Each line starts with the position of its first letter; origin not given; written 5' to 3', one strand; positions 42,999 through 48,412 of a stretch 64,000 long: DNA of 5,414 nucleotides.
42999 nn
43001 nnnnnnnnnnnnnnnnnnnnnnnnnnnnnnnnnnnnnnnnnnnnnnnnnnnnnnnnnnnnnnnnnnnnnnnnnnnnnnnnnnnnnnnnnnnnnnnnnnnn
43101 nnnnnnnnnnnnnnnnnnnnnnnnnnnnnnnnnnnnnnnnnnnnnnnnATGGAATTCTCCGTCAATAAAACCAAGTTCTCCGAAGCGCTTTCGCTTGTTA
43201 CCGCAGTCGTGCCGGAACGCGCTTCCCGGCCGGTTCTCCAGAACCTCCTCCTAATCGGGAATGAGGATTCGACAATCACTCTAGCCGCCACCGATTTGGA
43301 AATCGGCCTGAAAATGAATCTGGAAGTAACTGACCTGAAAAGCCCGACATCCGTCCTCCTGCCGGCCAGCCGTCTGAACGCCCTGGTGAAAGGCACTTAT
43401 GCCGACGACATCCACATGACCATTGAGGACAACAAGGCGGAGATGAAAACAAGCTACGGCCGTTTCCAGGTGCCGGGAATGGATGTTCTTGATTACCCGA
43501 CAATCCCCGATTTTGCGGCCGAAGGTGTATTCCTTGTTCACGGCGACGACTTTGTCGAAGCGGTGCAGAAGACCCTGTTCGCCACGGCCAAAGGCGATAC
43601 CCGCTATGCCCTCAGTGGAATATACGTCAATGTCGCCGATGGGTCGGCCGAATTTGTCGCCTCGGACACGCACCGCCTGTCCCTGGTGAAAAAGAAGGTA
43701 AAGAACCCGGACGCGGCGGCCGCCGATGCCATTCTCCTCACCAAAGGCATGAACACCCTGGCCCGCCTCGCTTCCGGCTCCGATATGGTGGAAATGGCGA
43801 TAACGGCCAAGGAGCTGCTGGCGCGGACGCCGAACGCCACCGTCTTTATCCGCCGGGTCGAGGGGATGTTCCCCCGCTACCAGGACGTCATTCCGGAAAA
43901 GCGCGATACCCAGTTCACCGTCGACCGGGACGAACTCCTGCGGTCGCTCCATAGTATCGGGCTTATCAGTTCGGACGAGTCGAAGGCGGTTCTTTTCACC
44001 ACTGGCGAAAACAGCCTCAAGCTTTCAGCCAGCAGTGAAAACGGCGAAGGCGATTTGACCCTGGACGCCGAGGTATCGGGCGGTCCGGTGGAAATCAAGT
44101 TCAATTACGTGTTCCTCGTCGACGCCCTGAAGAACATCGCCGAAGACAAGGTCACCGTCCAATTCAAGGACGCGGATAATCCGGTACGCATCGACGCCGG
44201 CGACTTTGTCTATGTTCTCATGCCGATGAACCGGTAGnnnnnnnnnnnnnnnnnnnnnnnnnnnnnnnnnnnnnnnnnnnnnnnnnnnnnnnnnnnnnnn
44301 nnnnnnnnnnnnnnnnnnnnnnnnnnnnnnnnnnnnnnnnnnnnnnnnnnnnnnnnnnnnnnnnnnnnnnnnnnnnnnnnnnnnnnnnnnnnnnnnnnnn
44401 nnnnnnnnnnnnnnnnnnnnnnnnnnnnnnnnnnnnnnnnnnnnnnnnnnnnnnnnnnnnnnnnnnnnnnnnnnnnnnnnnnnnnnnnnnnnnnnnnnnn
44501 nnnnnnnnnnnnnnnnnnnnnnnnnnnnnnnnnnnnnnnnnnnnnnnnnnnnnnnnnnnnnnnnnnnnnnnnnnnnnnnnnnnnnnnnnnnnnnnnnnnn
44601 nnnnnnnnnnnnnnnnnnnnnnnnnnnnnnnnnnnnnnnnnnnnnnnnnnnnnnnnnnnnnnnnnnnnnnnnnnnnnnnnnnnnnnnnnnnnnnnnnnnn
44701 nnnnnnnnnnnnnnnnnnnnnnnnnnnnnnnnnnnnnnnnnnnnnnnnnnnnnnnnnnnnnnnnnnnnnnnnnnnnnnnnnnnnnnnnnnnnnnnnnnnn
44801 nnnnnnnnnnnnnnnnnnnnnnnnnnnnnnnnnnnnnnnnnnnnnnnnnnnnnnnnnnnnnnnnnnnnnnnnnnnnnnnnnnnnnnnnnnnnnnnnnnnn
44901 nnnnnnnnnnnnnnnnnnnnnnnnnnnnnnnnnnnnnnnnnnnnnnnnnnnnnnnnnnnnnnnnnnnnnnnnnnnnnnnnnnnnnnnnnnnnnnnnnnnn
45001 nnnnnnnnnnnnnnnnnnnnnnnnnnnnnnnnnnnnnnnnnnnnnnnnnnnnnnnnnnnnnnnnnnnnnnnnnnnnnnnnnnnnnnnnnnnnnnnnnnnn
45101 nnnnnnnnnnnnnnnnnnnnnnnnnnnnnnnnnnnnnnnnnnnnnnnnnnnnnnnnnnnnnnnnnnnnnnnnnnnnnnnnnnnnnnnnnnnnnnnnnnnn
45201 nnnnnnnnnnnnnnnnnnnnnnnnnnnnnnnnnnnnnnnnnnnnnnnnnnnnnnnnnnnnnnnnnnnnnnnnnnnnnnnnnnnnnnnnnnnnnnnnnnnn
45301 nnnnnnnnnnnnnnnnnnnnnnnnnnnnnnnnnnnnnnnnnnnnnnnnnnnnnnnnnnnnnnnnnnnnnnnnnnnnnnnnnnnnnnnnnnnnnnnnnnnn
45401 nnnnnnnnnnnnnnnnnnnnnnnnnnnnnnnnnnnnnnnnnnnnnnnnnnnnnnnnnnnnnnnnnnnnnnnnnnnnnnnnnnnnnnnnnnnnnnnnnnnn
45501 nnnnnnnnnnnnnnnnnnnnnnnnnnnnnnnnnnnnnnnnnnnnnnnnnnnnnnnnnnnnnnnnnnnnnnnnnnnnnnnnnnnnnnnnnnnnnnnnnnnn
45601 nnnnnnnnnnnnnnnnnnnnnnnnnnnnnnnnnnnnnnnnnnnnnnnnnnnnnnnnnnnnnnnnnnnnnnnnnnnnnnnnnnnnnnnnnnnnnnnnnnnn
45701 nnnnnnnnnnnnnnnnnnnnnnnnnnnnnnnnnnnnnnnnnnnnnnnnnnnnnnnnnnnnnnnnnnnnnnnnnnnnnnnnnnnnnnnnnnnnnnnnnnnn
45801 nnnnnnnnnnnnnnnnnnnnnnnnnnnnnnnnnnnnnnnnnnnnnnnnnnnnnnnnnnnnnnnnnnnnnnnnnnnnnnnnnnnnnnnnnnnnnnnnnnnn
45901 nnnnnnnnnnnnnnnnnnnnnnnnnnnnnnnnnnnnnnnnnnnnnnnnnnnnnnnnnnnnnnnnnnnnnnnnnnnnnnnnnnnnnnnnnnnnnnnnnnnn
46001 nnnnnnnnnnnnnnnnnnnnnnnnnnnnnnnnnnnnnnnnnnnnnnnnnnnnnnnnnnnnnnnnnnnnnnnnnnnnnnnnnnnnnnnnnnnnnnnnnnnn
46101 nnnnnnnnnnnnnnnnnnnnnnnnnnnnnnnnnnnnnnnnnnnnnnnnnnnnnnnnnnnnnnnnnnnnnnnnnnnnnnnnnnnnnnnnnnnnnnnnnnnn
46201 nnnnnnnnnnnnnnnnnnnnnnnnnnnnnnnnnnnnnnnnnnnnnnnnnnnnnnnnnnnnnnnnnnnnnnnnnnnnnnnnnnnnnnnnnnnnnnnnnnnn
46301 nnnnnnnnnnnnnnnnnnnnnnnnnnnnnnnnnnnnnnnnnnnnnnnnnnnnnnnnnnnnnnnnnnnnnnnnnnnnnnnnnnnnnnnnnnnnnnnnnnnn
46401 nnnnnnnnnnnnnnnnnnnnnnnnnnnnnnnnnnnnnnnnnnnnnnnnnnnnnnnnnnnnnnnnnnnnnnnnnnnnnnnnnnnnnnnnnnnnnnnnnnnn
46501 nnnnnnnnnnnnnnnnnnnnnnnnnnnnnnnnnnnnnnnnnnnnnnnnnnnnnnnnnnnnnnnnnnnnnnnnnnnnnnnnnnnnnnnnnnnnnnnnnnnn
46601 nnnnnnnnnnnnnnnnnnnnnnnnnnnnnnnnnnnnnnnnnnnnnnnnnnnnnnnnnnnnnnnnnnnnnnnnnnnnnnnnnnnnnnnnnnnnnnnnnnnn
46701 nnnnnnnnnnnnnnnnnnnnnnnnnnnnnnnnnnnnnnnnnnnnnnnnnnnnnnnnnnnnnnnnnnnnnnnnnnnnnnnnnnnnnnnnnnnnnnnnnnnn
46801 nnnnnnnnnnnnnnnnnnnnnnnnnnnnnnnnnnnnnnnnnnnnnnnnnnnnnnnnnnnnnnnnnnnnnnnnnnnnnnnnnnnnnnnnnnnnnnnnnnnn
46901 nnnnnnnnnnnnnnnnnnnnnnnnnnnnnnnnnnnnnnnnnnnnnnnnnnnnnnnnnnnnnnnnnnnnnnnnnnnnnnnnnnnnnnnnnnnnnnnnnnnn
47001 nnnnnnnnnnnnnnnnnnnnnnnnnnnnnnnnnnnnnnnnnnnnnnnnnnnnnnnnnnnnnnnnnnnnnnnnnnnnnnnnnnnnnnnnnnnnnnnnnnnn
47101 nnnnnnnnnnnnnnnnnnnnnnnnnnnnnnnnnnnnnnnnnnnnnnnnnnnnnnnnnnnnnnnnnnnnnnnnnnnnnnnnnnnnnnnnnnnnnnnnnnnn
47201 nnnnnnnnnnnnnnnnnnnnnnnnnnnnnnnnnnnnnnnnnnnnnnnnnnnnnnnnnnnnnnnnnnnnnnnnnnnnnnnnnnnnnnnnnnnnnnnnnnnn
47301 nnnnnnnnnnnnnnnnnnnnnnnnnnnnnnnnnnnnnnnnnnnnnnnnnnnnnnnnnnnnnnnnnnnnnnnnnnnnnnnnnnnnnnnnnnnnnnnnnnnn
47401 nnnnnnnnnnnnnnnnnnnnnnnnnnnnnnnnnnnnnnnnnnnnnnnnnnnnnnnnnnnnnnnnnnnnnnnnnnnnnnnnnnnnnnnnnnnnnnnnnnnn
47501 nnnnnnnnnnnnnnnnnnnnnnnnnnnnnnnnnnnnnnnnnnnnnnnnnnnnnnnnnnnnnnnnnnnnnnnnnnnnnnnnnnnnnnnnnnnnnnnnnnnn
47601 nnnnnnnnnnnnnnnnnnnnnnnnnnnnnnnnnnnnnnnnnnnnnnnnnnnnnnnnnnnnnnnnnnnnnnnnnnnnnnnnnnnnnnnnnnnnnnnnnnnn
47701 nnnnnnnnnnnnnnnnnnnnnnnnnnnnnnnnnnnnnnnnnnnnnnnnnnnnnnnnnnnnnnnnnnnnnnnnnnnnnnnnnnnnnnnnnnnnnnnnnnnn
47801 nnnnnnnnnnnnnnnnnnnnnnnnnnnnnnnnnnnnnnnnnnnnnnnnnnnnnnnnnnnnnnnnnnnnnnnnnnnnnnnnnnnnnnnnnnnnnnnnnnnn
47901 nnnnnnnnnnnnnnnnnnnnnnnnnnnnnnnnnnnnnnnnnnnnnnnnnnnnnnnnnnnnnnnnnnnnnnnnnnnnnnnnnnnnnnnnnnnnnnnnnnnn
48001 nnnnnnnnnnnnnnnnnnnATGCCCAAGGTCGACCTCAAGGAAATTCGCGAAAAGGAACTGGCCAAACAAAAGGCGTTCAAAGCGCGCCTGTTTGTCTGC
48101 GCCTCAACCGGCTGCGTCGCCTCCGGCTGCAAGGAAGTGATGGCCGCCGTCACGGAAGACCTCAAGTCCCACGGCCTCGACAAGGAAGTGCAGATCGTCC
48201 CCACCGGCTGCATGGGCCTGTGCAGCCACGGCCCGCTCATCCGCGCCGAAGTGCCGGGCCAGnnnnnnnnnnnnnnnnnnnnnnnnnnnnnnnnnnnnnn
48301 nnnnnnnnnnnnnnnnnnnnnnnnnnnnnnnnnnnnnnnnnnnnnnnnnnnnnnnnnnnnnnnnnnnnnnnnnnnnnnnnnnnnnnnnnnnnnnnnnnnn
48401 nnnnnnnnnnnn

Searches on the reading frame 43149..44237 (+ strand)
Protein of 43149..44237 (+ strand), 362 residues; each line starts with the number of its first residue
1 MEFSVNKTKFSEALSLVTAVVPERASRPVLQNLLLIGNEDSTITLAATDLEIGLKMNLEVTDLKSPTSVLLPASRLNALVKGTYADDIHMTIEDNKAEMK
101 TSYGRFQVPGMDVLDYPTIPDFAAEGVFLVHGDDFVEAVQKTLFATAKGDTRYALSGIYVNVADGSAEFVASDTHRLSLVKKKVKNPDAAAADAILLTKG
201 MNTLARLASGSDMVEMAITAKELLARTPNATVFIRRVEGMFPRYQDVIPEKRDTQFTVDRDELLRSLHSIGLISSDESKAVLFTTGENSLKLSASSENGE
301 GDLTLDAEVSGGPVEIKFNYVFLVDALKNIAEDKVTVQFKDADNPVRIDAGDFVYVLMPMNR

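Call 22: find_encoding_contigs(protein=window:43149-44237:+, flank=2000, max_places=10)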
Protein window:43149-44237:+ (362 aa): 8 contigs read that carry it; 8 places shown.
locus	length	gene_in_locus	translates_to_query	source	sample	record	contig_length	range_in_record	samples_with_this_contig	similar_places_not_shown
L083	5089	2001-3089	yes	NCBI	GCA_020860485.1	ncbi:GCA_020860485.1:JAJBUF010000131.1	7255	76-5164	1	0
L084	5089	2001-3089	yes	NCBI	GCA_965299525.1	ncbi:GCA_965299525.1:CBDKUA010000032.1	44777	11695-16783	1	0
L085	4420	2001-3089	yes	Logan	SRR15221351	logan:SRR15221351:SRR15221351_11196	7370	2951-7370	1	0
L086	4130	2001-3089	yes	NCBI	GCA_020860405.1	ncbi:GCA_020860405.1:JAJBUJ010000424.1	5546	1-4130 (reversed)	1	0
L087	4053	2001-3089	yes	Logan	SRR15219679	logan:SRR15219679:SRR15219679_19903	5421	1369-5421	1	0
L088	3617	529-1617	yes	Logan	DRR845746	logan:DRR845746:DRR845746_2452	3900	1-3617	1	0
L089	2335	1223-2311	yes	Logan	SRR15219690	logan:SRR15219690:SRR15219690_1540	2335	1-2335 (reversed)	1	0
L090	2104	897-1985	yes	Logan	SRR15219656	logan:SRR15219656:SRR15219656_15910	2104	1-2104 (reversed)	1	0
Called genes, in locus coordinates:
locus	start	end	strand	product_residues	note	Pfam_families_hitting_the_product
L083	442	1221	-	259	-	-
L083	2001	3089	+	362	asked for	PF00712:DNA_pol3_beta, PF02767:DNA_pol3_beta_2, PF02768:DNA_pol3_beta_3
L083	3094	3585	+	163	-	PF05258:DciA (weak)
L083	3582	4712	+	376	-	PF04055:Radical_SAM, PF06969:HemN_C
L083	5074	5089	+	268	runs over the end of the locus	-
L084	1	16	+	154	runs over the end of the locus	-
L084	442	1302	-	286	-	-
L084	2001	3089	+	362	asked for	PF00712:DNA_pol3_beta, PF02767:DNA_pol3_beta_2, PF02768:DNA_pol3_beta_3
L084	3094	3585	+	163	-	PF05258:DciA (weak)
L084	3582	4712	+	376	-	PF04055:Radical_SAM, PF06969:HemN_C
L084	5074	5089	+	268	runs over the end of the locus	-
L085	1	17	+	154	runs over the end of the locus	-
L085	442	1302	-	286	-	-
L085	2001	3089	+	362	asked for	PF00712:DNA_pol3_beta, PF02767:DNA_pol3_beta_2, PF02768:DNA_pol3_beta_3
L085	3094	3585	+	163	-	PF05258:DciA (weak)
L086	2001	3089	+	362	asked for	PF00712:DNA_pol3_beta, PF02767:DNA_pol3_beta_2, PF02768:DNA_pol3_beta_3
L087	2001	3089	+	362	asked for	PF00712:DNA_pol3_beta, PF02767:DNA_pol3_beta_2, PF02768:DNA_pol3_beta_3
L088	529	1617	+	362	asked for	PF00712:DNA_pol3_beta, PF02767:DNA_pol3_beta_2, PF02768:DNA_pol3_beta_3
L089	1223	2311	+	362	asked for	PF00712:DNA_pol3_beta, PF02767:DNA_pol3_beta_2, PF02768:DNA_pol3_beta_3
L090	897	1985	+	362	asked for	PF00712:DNA_pol3_beta, PF02767:DNA_pol3_beta_2, PF02768:DNA_pol3_beta_3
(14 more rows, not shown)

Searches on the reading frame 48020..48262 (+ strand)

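Call 21: search_protein_families(library=pfam, proteins=[window:48020-48262:+])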
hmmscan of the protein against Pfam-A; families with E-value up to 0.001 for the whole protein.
window:48020-48262:+ (81 aa): 1 family
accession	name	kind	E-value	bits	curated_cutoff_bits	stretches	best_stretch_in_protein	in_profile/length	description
PF01257.25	2Fe-2S_thioredx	-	6.7e-07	29.7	24.8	1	20-74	64-122/145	Thioredoxin-like [2Fe-2S] ferredoxin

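Call 53: search_protein_families(library=ncbifam, proteins=[P0126, P0134], max_evalue=1e-10)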
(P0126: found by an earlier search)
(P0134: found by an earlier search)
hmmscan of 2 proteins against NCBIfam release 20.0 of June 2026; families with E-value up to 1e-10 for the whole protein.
P0126 (650 aa): 11 families
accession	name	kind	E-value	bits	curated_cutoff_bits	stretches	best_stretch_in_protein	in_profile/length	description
TIGR01241.2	FtsH_fam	equivalog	2.6e-222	739.9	600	1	17-598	3-597/598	ATP-dependent zinc metalloprotease FtsH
NF008004.0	PRK10733.1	equivalog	1.2e-159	532.3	1008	1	15-606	7-596/644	ATP-dependent zinc metalloprotease FtsH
NF003069.1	PRK03992.1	subfamily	3.8e-86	289.6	500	1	161-408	127-374/379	proteasome-activating nucleotidase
TIGR01242.2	TIGR01242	subfamily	2.7e-82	276.6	500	1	161-408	110-357/362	proteasome-activating nucleotidase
NF047747.1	PrtsmActNtasePan2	equivalog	5.4e-70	236.6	700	1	161-405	147-391/397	proteasome-activating nucleotidase Pan2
NF047748.1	PrtsmActNtasePan1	equivalog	4.5e-69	233.4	750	1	157-406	140-389/405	proteasome-activating nucleotidase Pan1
TIGR01243.1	CDC48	subfamily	2.1e-67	228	802.65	1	163-406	451-692/733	CDC48 family AAA ATPase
NF041006.2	cell_div_CdvC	equivalog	3.8e-40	137.9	650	1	162-396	100-332/370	cell division protein CdvC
NF042959.1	IteA_antiphage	equivalog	8.2e-38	130.5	510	1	158-415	85-333/367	anti-phage ATPase IteA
TIGR03689.1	pup_AAA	equivalog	5.8e-36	124.3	504.75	1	164-350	181-379/512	proteasome ATPase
NF003229.0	PRK04195.1-5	equivalog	3.9e-13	48.9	280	1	162-278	14-124/413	replication factor C large subunit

P0134 (557 aa): 6 families
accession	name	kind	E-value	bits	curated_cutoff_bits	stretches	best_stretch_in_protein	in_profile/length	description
TIGR01959.1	nuoF_fam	equivalog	3.6e-137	457.1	558.65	1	148-544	12-409/410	NADH-quinone oxidoreductase subunit NuoF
NF010120.0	PRK13596.1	equivalog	3.6e-110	368.5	389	1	154-552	24-424/433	NADH-quinone oxidoreductase subunit NuoF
NF008436.0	PRK11278.1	equivalog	9e-107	357.7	749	1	149-549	26-430/448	NADH-quinone oxidoreductase subunit NuoF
NF003454.1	PRK05035.1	equivalog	1.8e-11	43.2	345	0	166-273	118-222/556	electron transport complex subunit RsxC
TIGR04481.1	PR_assoc_PrdC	equivalog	4.7e-11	42.1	490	0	172-421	74-286/425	proline reductase-associated electron transfer protein PrdC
TIGR01945.1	rnfC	subfamily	4.8e-11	41.8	245.95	0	165-273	115-221/435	RnfABCDGE type electron transport complex subunit C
